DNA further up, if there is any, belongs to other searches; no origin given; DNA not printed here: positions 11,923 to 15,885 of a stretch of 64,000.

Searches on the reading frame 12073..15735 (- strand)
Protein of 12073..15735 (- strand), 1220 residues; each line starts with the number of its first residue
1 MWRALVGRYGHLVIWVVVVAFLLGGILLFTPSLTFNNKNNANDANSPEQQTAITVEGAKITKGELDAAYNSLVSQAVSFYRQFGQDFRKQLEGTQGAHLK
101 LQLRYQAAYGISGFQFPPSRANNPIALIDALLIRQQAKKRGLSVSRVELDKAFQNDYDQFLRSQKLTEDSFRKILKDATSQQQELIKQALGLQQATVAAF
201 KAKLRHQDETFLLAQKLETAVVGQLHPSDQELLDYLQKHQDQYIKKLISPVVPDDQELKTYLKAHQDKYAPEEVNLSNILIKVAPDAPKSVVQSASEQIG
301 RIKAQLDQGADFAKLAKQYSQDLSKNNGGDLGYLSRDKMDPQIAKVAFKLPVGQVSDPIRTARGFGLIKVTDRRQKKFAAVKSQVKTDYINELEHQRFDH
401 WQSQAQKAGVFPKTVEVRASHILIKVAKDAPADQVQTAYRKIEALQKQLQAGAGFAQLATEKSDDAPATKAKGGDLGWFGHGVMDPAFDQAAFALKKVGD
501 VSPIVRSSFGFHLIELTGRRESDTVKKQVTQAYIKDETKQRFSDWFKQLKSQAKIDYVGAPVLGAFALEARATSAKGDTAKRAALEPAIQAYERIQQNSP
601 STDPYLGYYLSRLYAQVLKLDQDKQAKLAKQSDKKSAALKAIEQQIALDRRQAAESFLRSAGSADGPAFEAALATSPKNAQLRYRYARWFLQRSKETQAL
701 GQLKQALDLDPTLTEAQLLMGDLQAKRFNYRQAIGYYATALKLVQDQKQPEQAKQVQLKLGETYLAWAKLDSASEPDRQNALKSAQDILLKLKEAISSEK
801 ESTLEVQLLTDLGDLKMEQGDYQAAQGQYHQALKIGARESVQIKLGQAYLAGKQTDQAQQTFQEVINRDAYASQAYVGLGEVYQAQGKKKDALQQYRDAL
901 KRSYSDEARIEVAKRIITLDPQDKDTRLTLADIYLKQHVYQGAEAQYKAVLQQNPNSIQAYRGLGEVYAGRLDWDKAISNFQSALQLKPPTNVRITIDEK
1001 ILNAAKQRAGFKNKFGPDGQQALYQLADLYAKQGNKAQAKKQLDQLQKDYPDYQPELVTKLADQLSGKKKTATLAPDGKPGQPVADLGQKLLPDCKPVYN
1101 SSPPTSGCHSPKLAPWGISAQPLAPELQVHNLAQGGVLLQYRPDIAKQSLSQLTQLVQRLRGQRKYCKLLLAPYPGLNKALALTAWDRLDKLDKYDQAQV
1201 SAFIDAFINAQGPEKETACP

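Call 32: search_protein_families(library=pfam, proteins=[window:12073-15735:-], max_evalue=0.001)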
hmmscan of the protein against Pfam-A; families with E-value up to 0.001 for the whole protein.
window:12073-15735:- (1220 aa): 22 families
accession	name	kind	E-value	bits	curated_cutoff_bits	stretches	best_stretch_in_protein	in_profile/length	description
PF00639.27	Rotamase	-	4.2e-49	165.9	21.7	2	421-517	1-96/97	PPIC-type PPIASE domain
PF13616.12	Rotamase_3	-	5.3e-48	162.8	22.5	2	413-519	12-115/116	PPIC-type PPIASE domain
PF11303.13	DUF3105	-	1.5e-24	86.9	25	1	1099-1219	10-128/130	Protein of unknown function (DUF3105)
PF07719.23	TPR_2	-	4.6e-22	76.7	27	0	874-902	2-30/34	Tetratricopeptide repeat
PF14559.12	TPR_19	-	3.5e-20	72.5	25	3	910-964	11-64/68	Tetratricopeptide repeat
PF13424.12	TPR_12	-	3.3e-18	66.1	30.1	2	844-902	15-74/77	Tetratricopeptide repeat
PF13145.12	Rotamase_2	-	3.8e-18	66.9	27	2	253-382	1-120/121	PPIC-type PPIASE domain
PF13432.12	TPR_16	-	9.5e-17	61.6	32.7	2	928-989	1-62/65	Tetratricopeptide repeat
PF13428.12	TPR_14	-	7e-16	57.6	23.5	0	1022-1062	3-42/44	Tetratricopeptide repeat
PF00515.34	TPR_1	-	1.7e-14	53.4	27.8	0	874-901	2-29/34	Tetratricopeptide repeat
PF13174.12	TPR_6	-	2.1e-12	47.3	26.3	1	1021-1052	1-32/33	Tetratricopeptide repeat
PF23914.1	TPR_CcmH_CycH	-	1.1e-11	45.3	42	2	668-747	72-154/158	Cytochrome c-type biogenesis protein H TPR domain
PF13431.12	TPR_17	-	4.9e-11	42.4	24.4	0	947-978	2-33/34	Tetratricopeptide repeat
PF13414.12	TPR_11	-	2.2e-09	37.3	26.8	1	932-969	2-39/42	TPR repeat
PF25063.1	ARM_TT21_C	-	4.3e-09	37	35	1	927-994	98-165/209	Tetratricopeptide repeat protein 21 C-terminal ARM domain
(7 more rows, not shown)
